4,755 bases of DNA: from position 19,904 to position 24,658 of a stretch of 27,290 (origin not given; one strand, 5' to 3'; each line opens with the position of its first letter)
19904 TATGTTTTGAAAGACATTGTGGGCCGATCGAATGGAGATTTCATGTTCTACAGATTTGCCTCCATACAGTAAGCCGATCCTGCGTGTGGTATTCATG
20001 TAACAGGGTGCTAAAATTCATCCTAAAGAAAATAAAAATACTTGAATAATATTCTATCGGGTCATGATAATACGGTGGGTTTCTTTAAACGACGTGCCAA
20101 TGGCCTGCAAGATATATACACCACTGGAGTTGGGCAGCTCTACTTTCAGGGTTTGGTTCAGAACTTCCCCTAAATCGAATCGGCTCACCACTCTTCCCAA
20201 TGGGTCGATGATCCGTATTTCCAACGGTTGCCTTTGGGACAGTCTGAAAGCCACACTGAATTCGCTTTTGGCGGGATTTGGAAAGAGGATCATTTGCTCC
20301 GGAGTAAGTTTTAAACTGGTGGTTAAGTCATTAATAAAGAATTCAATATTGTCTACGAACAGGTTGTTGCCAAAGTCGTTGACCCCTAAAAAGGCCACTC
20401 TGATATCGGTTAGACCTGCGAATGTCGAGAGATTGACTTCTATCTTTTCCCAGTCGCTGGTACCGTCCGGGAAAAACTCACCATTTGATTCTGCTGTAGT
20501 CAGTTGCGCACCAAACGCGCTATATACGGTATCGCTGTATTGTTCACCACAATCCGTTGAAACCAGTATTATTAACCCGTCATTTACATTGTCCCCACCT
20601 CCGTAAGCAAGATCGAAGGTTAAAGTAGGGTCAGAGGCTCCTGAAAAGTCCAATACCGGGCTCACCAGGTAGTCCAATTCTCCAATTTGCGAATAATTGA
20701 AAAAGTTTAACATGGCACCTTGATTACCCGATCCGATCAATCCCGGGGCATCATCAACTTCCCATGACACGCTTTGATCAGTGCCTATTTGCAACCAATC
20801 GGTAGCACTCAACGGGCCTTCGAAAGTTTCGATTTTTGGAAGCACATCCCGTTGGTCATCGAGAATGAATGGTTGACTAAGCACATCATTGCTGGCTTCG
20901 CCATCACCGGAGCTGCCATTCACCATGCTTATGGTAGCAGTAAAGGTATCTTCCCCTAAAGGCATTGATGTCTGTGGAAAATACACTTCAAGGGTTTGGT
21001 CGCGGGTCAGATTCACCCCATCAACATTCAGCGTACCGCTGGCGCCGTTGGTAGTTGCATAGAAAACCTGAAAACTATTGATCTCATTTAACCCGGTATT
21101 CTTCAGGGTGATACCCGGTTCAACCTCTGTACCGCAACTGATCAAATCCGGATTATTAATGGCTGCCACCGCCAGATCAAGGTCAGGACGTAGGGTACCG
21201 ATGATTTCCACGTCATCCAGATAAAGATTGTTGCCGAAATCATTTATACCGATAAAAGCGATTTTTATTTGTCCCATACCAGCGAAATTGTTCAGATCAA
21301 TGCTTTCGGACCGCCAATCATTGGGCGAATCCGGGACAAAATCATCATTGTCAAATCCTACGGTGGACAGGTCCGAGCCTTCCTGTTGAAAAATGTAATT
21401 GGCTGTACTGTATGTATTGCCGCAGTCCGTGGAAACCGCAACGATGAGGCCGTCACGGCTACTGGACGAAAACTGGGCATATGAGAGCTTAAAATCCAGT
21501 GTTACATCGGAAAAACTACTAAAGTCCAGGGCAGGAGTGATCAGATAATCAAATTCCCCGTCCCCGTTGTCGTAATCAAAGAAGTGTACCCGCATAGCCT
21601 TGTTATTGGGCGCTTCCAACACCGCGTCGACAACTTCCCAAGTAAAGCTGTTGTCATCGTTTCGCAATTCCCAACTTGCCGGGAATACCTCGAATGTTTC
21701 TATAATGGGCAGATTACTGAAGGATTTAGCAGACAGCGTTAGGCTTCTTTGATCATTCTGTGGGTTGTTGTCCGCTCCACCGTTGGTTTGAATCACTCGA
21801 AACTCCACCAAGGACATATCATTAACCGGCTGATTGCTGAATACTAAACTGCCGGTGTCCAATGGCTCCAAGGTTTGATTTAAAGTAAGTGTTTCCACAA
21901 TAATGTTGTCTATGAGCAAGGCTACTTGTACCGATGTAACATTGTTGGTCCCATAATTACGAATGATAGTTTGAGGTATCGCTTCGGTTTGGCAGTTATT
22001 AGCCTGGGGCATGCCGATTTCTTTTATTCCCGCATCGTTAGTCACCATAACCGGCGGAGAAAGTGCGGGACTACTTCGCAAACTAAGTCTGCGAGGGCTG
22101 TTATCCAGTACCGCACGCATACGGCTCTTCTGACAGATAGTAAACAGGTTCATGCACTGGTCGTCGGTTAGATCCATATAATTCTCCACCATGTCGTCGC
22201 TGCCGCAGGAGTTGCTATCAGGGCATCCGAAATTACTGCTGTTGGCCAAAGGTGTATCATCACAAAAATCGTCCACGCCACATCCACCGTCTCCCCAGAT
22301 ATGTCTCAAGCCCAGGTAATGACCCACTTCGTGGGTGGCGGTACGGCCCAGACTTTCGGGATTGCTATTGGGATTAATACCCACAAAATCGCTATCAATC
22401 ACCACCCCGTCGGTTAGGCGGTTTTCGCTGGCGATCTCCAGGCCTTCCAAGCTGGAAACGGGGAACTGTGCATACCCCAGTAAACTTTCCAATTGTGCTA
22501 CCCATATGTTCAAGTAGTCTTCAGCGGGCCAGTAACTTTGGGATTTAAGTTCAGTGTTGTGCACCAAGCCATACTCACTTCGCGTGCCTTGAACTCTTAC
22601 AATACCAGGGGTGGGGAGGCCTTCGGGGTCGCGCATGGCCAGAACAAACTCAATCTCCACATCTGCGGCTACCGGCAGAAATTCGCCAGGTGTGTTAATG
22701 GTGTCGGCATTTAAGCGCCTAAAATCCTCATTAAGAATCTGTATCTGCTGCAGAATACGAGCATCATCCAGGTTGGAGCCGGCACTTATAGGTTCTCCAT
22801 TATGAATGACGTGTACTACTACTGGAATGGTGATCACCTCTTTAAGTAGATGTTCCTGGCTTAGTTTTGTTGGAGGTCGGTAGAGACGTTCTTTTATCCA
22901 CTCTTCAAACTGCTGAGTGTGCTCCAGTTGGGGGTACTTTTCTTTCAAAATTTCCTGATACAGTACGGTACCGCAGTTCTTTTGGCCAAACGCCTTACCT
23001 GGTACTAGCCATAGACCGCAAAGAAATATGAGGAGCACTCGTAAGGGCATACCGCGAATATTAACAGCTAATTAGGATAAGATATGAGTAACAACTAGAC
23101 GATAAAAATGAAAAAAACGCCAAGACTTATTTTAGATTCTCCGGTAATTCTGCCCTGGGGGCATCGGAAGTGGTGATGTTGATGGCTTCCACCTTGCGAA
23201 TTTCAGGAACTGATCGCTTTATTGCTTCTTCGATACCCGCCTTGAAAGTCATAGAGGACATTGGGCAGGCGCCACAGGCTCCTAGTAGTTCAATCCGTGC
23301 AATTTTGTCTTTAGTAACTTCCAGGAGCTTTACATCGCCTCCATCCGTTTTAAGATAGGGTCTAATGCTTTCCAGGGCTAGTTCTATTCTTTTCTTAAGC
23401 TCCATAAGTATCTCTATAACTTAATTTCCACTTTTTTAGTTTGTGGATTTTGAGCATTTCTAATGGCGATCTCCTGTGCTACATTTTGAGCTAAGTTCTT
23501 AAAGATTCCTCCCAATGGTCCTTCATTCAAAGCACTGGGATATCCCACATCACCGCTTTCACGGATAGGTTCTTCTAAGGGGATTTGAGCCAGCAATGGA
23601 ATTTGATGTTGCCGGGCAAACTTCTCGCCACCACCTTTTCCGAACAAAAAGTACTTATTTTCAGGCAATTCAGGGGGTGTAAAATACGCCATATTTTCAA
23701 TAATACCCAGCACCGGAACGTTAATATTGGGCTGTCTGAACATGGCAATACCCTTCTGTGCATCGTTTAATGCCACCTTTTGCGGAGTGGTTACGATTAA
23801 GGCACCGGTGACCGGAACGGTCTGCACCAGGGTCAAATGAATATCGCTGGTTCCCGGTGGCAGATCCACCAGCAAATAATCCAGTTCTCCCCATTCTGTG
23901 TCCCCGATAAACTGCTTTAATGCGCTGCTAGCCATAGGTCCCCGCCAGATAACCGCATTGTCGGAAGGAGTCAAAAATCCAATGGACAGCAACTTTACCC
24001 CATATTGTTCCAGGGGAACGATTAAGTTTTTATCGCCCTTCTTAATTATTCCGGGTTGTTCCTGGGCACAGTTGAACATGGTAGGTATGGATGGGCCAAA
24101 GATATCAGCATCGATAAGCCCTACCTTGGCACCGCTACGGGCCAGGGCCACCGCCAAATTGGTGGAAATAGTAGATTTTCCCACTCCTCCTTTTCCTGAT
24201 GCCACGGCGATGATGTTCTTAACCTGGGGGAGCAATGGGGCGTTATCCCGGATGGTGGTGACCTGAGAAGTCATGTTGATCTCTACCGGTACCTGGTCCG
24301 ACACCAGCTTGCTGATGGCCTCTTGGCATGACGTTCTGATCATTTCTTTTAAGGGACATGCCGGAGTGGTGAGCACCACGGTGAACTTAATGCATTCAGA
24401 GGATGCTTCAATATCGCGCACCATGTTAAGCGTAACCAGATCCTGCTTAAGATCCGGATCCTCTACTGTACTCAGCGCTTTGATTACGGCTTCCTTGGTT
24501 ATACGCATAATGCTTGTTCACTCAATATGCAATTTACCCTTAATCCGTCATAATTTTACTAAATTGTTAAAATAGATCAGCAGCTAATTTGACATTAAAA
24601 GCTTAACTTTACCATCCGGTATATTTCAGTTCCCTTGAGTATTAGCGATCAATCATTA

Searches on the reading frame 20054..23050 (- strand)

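Call 9: search_protein_families(library=pfam, proteins=[window:20054-23050:-])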
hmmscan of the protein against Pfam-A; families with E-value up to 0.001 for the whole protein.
window:20054-23050:- (998 aa): 2 families
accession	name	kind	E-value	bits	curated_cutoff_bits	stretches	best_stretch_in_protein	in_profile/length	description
PF05572.19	Peptidase_M43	-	2.1e-13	50.9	23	1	171-316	9-152/152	Pregnancy-associated plasma protein-A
PF18962.6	Por_Secre_tail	-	6.5e-07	30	27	1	922-995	1-74/75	Secretion system C-terminal sorting domain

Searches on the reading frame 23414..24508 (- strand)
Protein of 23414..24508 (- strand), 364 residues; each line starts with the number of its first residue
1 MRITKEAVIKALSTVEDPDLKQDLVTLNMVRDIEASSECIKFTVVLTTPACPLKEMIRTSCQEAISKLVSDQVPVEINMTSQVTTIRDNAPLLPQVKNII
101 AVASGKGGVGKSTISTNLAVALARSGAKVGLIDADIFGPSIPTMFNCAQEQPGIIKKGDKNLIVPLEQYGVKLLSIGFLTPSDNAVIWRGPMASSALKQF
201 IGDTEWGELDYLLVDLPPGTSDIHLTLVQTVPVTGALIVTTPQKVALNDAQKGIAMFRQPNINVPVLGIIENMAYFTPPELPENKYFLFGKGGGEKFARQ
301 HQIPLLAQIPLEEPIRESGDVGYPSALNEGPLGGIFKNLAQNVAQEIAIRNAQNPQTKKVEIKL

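Call 9: search_protein_families(library=pfam, proteins=[window:23414-24508:-])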
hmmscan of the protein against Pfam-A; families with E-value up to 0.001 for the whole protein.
window:23414-24508:- (364 aa): 8 families
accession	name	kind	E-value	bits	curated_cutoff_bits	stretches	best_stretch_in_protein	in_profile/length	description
PF10609.15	ParA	-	2.2e-92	309.4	27.1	1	95-343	1-245/246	NUBPL iron-transfer P-loop NTPase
PF01883.24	FeS_assembly_P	-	5.1e-17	62.4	23.5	1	5-70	1-66/73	Iron-sulfur cluster assembly protein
PF01656.29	CbiA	-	2.7e-13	50.4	25.4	1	100-258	1-63/125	CobQ/CobB/MinD/ParA nucleotide binding domain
PF13614.12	AAA_31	-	3e-11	44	27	1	98-136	2-40/177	AAA domain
PF09140.17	MipZ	-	8.5e-08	32.3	20.7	1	99-138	2-41/262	ATPase MipZ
PF02374.21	ArsA_ATPase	-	2.3e-07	30.7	24.3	1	102-162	5-62/305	Anion-transporting ATPase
PF00142.24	Fer4_NifH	-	3.8e-07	30.3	25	1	104-147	6-49/271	4Fe-4S iron sulfur cluster binding proteins, NifH/frxC family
PF25199.1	nSTAND_NTPase5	-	0.00089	19.5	34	0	86-138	28-82/145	Novel STAND NTPase 5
